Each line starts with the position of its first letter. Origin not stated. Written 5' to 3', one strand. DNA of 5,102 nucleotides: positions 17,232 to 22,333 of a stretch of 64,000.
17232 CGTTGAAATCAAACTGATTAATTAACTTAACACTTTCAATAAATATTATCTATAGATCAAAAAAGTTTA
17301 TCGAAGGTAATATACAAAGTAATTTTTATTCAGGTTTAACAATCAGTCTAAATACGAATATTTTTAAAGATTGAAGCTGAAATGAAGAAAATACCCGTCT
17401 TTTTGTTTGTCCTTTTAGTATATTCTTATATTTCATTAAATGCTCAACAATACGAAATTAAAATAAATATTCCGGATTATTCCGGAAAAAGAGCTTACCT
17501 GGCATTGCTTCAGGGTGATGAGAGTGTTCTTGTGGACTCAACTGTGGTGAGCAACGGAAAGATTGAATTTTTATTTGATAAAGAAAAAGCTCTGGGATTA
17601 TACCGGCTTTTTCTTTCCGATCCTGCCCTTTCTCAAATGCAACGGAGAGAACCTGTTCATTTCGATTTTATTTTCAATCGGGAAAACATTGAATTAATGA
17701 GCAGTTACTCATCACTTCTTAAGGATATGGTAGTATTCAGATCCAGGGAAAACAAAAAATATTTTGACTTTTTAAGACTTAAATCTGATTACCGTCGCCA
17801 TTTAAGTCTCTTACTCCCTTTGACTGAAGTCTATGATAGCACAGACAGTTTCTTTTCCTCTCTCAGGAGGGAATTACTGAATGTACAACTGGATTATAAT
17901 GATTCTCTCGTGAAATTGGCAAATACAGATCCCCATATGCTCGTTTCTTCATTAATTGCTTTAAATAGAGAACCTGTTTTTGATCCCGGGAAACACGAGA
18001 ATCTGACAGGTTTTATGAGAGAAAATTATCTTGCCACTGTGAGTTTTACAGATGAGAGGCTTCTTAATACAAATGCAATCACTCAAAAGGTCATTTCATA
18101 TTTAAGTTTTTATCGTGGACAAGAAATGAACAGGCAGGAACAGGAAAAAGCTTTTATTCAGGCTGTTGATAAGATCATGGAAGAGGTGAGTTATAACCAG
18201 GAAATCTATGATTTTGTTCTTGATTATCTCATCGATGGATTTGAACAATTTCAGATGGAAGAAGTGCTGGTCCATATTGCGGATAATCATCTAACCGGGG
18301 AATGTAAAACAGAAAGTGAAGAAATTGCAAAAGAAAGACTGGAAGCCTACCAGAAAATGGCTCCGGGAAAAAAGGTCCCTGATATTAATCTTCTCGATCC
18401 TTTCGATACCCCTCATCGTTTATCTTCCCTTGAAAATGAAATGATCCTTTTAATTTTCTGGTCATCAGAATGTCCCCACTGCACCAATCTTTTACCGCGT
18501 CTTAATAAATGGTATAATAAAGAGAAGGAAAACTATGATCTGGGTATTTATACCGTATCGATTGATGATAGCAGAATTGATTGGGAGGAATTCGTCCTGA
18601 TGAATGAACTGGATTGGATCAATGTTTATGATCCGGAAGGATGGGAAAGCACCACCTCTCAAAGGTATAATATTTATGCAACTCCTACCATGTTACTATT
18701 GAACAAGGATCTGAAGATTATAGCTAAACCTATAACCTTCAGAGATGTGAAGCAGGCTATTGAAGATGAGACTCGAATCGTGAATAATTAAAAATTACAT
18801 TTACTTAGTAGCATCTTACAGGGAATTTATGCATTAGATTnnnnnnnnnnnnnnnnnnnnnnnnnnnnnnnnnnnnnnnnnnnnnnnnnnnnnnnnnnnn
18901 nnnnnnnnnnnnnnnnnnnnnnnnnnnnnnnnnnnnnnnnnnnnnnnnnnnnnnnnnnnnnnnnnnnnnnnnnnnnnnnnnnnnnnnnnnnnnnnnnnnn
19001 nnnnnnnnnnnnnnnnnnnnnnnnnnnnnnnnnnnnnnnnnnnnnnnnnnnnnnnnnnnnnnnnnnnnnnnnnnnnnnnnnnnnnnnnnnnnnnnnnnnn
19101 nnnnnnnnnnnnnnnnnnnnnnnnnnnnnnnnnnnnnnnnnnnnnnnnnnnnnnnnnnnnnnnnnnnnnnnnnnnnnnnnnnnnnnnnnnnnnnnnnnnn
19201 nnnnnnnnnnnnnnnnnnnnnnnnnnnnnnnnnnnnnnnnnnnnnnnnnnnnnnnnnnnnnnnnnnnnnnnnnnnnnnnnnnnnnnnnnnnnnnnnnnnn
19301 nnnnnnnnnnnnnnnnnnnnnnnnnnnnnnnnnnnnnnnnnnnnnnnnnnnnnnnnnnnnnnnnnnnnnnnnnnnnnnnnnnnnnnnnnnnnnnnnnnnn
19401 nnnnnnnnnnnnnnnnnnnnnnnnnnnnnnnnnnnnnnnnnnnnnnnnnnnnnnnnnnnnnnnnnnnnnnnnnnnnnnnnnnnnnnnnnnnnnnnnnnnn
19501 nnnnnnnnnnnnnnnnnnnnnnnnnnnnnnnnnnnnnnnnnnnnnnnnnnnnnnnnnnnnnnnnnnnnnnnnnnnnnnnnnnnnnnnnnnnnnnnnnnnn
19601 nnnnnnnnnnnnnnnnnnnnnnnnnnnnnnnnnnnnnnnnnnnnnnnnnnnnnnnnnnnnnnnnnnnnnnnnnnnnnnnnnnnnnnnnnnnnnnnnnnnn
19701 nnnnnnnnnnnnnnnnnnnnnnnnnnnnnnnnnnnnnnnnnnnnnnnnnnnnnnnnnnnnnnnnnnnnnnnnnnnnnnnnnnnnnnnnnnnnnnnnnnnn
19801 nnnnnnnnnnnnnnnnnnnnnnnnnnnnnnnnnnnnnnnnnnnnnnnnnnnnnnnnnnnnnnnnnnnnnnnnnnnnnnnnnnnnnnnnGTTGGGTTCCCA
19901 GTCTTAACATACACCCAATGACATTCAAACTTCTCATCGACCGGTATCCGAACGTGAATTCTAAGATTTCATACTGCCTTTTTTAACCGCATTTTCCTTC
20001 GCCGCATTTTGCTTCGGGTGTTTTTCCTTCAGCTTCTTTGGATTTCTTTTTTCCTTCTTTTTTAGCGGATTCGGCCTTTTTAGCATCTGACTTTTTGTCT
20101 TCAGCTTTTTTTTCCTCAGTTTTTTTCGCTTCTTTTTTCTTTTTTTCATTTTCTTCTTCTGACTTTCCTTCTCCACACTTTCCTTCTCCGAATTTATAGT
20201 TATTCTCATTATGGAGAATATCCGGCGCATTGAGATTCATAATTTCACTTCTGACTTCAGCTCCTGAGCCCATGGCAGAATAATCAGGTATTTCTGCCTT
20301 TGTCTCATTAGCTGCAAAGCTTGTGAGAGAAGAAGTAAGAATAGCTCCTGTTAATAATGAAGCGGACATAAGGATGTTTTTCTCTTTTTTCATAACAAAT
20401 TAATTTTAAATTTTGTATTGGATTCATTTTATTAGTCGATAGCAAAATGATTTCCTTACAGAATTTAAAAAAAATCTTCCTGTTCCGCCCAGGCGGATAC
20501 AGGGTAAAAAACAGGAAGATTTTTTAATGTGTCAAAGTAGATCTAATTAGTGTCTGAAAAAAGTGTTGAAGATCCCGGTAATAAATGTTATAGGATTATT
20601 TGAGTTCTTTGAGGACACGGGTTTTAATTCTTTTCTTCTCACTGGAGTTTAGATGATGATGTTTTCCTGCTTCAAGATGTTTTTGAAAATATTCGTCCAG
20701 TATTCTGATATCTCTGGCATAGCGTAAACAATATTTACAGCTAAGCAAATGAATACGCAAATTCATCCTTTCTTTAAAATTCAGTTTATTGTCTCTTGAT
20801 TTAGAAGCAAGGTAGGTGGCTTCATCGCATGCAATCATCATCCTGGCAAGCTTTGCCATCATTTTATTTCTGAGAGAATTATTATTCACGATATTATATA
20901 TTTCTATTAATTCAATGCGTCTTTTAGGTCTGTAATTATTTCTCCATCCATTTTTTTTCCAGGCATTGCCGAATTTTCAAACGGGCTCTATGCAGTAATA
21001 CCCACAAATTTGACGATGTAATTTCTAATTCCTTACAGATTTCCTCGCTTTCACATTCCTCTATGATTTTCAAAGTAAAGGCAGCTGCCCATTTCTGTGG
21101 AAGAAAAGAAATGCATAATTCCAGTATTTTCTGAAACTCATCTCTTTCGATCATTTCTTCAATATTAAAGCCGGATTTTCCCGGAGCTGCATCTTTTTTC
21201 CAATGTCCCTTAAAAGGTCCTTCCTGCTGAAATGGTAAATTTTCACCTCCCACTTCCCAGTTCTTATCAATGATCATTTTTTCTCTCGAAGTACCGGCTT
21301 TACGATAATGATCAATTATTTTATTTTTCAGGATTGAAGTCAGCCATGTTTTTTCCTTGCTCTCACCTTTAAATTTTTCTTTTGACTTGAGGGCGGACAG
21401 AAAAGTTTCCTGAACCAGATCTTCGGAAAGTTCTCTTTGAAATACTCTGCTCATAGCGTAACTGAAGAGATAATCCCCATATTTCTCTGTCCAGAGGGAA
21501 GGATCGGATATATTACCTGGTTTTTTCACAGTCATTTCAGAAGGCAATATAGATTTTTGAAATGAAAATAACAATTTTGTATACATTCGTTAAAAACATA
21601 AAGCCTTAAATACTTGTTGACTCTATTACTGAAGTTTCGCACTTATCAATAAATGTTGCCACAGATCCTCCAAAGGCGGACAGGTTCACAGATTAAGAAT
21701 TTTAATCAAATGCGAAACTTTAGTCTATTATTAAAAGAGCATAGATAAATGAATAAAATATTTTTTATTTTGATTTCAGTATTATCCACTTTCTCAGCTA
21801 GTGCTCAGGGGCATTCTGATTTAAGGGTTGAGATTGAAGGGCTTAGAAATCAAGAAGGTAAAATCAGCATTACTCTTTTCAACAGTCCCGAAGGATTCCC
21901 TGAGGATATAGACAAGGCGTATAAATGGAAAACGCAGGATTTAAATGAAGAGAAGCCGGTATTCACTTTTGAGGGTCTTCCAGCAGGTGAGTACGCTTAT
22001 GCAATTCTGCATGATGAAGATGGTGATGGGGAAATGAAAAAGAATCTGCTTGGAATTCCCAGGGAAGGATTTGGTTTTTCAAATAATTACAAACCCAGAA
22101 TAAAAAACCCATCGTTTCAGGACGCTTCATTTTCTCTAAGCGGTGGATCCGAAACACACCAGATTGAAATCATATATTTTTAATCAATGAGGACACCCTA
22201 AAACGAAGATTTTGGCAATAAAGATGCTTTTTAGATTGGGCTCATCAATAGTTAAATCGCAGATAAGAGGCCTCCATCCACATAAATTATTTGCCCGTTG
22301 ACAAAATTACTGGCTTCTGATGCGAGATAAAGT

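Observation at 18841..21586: MNIO (DUF692) RiPP metallophore-like locus linked to an ECF sigma / ZAS anti-sigma pair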

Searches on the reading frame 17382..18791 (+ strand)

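Call 3: search_protein_families(library=pfam, proteins=[window:17382-18791:+], max_evalue=0.1)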
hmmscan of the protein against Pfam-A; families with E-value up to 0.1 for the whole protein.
window:17382-18791:+ (469 aa): 10 families
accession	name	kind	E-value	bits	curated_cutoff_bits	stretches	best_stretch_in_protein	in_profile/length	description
PF13905.12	Thioredoxin_8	-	1e-14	55.1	27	1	353-445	2-93/94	Thioredoxin-like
PF00578.27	AhpC-TSA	-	1.2e-11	45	26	1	328-447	1-122/124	AhpC/TSA family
PF08534.16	Redoxin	-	3.2e-08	33.9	26.6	1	328-449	2-131/148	Redoxin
PF13098.12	Thioredoxin_2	-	1.6e-06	28.8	27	1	352-448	5-89/104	Thioredoxin-like domain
PF00085.26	Thioredoxin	-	0.00011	22.5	23.5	1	351-396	17-60/103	Thioredoxin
PF17127.10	DUF5106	-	0.00014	22.7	28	1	209-322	34-143/151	Domain of unknown function (DUF5106)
PF14289.11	DUF4369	-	0.00018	22.4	25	1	24-127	1-91/91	Domain of unknown function (DUF4369)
PF13728.12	TraF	-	0.009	16.3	23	1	346-443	123-202/224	F plasmid transfer operon protein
PF13462.12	Thioredoxin_4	-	0.044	14.4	23.2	0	421-462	127-165/165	Thioredoxin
PF06543.17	Lac_bphage_repr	-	0.067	13.6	21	0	381-405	3-24/49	Lactococcus bacteriophage repressor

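Call 4: search_protein_families(library=ncbifam, proteins=[window:17382-18791:+], max_evalue=0.1)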
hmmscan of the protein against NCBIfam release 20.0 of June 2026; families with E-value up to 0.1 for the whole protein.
window:17382-18791:+ (469 aa): 11 families
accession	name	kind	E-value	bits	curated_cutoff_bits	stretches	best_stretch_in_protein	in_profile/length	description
NF002854.0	PRK03147.1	subfamily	2.2e-11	44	170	1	322-449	32-155/176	thiol-disulfide oxidoreductase ResA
NF041202.1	StoA_CxxC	exception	5.3e-09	36.2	210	1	356-452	56-153/163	endospore biogenesis thiol-disulfide oxidoreductase StoA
TIGR02738.1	TrbB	equivalog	6.8e-05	22.6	132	1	349-401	47-95/153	type-F conjugative transfer system pilin assembly thiol-disulfide isomerase TrbB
NF047696.1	ThlDiSintTplARhiz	equivalog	8.5e-05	22.4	230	1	314-400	59-144/219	thiol:disulfide interchange protein TlpA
NF041054.1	WAxxUGC_long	equivalog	0.00068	19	300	1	330-397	82-147/354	ResA-like WAxxUGC motif-containing protein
NF047697.1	ThioredTrxAClost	equivalog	0.0013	18.8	140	1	352-383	17-48/105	thioredoxin TrxA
TIGR01068.1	thioredoxin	equivalog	0.0014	18.8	96.8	0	351-397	13-57/101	thioredoxin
TIGR03759.1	conj_TIGR03759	hypoth_equivalog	0.0045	16.4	126.4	0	318-399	77-151/200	TIGR03759 family integrating conjugative element protein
TIGR01126.1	pdi_dom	equivalog_domain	0.011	16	107.2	0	351-396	13-59/105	protein disulfide-isomerase domain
NF010625.0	PRK14018.1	equivalog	0.015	13.9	522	1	351-446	55-152/521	bifunctional peptide-methionine (S)-S-oxide reductase MsrA/peptide-methionine (R)-S-oxide reductase MsrB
TIGR02740.1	TraF-like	hypoth_equivalog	0.017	14.4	232.25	1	349-404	166-217/276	TraF-like protein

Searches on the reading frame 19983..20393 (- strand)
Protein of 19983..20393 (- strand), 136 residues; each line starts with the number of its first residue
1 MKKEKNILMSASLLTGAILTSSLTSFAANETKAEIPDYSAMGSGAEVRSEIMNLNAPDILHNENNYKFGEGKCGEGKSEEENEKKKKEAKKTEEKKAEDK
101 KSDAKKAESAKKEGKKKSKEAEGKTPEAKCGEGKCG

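Call 3: search_protein_families(library=pfam, proteins=[window:19983-20393:-], max_evalue=0.1)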
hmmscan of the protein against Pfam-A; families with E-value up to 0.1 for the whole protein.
window:19983-20393:- (136 aa): 1 family
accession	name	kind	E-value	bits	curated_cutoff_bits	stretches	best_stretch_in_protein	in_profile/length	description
PF05262.16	Borrelia_P83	-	0.011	14.6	33.6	1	81-129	275-327/489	Borrelia P83/100 protein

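Call 4: search_protein_families(library=ncbifam, proteins=[window:19983-20393:-], max_evalue=0.1)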
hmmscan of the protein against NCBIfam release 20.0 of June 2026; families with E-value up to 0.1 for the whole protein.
window:19983-20393:- (136 aa): 5 families
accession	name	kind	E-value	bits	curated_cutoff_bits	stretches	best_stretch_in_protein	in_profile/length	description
TIGR04526.1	predic_Ig_block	subfamily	0.0011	18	150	1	2-121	3-123/693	putative immunoglobulin-blocking virulence protein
NF051433.1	ArfC_sunset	exception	0.006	17.1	100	1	1-128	1-98/160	channel accessory protein ArfC, sunset domain variant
NF050188.1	OxThioModRiPPHvfA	equivalog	0.0066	17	95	0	87-136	45-94/96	oxazolone/thioamide-modified RiPP metallophore HvfA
NF010381.0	PRK13808.1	equivalog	0.086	12.2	426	1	79-123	207-251/335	adenylate kinase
NF005995.1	PRK08119.1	equivalog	0.09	12.2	218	1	44-124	199-279/376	flagellar motor switch phosphatase FliY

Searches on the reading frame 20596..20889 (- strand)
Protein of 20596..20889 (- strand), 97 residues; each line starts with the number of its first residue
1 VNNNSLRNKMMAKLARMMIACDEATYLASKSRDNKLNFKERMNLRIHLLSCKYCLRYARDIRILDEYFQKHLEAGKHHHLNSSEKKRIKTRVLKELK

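Call 3: search_protein_families(library=pfam, proteins=[window:20596-20889:-], max_evalue=0.1)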
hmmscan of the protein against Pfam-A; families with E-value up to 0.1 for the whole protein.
window:20596-20889:- (97 aa): 1 family
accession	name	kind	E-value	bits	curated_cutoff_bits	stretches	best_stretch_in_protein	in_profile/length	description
PF13490.11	zf-HC2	-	0.00096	19.6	22.2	1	21-54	1-34/35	Putative zinc-finger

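Call 4: search_protein_families(library=ncbifam, proteins=[window:20596-20889:-], max_evalue=0.1)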
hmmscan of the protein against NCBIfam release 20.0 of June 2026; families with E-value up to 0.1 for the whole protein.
window:20596-20889:- (97 aa): 2 families
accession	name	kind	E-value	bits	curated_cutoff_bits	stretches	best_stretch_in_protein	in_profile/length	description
NF052368.1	antisigmaE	subfamily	1.3e-15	57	50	1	18-64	1-47/48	anti-sigma factor family protein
TIGR03988.1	antisig_RsrA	equivalog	0.025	14.7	62.5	1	21-57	2-38/77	mycothiol system anti-sigma-R factor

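Call 27: search_solved_structures(query=window:20596-20889:-, max_evalue=1, show_alignments=2)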
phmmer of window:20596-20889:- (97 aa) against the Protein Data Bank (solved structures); distinct sequences matched with E-value up to 1: 4.
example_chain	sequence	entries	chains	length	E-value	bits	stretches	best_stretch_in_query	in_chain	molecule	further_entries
4ud0_B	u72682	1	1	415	0.48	14.1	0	30-71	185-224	RNA-DIRECTED RNA POLYMERASE L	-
4uci_A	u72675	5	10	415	0.5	14.1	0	30-71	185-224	RNA-DIRECTED RNA POLYMERASE L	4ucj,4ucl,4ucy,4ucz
4uck_A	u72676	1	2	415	0.5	14.1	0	30-71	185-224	RNA-DIRECTED RNA POLYMERASE L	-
7u8o_A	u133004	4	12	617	0.91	13.2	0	41-72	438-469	V-type proton ATPase catalytic subunit A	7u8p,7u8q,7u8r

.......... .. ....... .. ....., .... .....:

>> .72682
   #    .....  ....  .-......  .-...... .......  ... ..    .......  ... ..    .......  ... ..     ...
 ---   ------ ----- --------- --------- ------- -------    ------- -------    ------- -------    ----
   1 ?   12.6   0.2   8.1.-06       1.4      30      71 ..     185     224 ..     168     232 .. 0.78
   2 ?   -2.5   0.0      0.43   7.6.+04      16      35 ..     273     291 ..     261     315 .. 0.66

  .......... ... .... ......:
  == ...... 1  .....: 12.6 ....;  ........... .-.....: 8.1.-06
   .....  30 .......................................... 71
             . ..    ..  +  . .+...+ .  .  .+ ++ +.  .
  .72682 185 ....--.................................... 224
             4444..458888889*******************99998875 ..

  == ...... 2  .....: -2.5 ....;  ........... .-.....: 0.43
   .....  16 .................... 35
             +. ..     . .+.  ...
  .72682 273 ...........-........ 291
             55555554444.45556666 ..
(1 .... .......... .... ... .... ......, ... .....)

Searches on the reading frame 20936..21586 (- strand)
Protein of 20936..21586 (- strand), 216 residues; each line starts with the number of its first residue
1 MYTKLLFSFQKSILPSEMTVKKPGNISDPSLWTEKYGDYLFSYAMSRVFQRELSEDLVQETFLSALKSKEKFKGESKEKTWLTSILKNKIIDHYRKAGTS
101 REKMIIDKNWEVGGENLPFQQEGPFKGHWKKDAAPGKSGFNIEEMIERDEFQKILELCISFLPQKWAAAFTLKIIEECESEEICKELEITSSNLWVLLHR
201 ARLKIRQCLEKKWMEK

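Call 3: search_protein_families(library=pfam, proteins=[window:20936-21586:-], max_evalue=0.1)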
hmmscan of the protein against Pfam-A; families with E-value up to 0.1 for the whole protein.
window:20936-21586:- (216 aa): 2 families
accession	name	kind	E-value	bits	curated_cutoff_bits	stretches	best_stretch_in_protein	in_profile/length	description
PF04542.20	Sigma70_r2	-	3.5e-15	56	24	1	34-98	3-69/71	Sigma-70 region 2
PF08281.18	Sigma70_r4_2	-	8.1e-09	35.4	25.7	1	154-205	3-54/54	Sigma-70, region 4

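Call 4: search_protein_families(library=ncbifam, proteins=[window:20936-21586:-], max_evalue=0.1)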
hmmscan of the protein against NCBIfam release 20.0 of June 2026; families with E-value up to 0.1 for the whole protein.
window:20936-21586:- (216 aa): 86 families (the best 25 are shown)
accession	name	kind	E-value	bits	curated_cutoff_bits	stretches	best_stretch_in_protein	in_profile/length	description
TIGR02943.1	Sig70_famx1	hypoth_equivalog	3e-46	157.6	162.2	1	38-215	13-185/188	RNA polymerase sigma-70 factor, TIGR02943 family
NF009184.0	PRK12532.1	equivalog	3.9e-43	147.6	276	1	51-215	30-190/195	RNA polymerase sigma factor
NF008892.0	PRK11924.2-1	equivalog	6.8e-43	146.6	291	1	22-215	12-199/203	RNA polymerase sigma factor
NF009196.0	PRK12544.1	equivalog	5.3e-41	140.3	287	1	34-216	25-203/208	RNA polymerase factor sigma-70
NF009173.0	PRK12520.1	equivalog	1.7e-40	138.8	255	1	35-215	10-185/191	RNA polymerase sigma factor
NF009182.0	PRK12530.1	subfamily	6.3e-40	136.7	264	1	40-215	22-190/193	RNA polymerase sigma factor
TIGR02937.1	sigma70-ECF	superfamily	3.6e-25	88.5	42.9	1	34-209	8-165/165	sigma-70 family RNA polymerase sigma factor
NF009197.0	PRK12545.1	equivalog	8.6e-25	87.7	336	1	28-213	10-191/201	RNA polymerase factor sigma-70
NF058625.1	sigma_PG0214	equivalog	3.3e-21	75.7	130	2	142-212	94-164/170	GFO_1088 family ECF-type sigma factor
TIGR02985.1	Sig70_bacteroi1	subfamily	1.9e-20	73.7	126.4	1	34-208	8-161/162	RNA polymerase sigma-70 factor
NF008888.0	PRK11922.1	equivalog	5e-20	72.1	204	1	41-212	44-199/231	RNA polymerase sigma factor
TIGR02950.1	SigM_subfam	subfamily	1.8e-19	70.2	147.95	2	35-99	8-71/159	RNA polymerase sigma factor, SigM family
NF007220.0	PRK09639.1-5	equivalog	6.9e-19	68.3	260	1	34-113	10-88/181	RNA polymerase sigma factor SigX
NF009166.1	PRK12513.1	equivalog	1e-16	61.2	206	1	38-205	33-182/193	RNA polymerase sigma factor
TIGR02959.1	SigZ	equivalog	6.8e-16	58.6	168.65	2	34-101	2-69/170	RNA polymerase sigma factor SigZ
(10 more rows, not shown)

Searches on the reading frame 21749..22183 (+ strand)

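Call 3: search_protein_families(library=pfam, proteins=[window:21749-22183:+], max_evalue=0.1)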
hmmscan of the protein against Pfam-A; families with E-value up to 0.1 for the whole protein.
window:21749-22183:+ (144 aa): 1 family
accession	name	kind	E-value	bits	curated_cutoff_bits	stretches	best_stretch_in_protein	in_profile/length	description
PF09912.14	DUF2141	-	1.1e-34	119.2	24.4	1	27-136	1-110/112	Uncharacterized protein conserved in bacteria (DUF2141)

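Call 4: search_protein_families(library=ncbifam, proteins=[window:21749-22183:+], max_evalue=0.1)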
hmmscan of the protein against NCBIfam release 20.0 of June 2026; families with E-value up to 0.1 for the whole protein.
window:21749-22183:+ (144 aa): 0 families
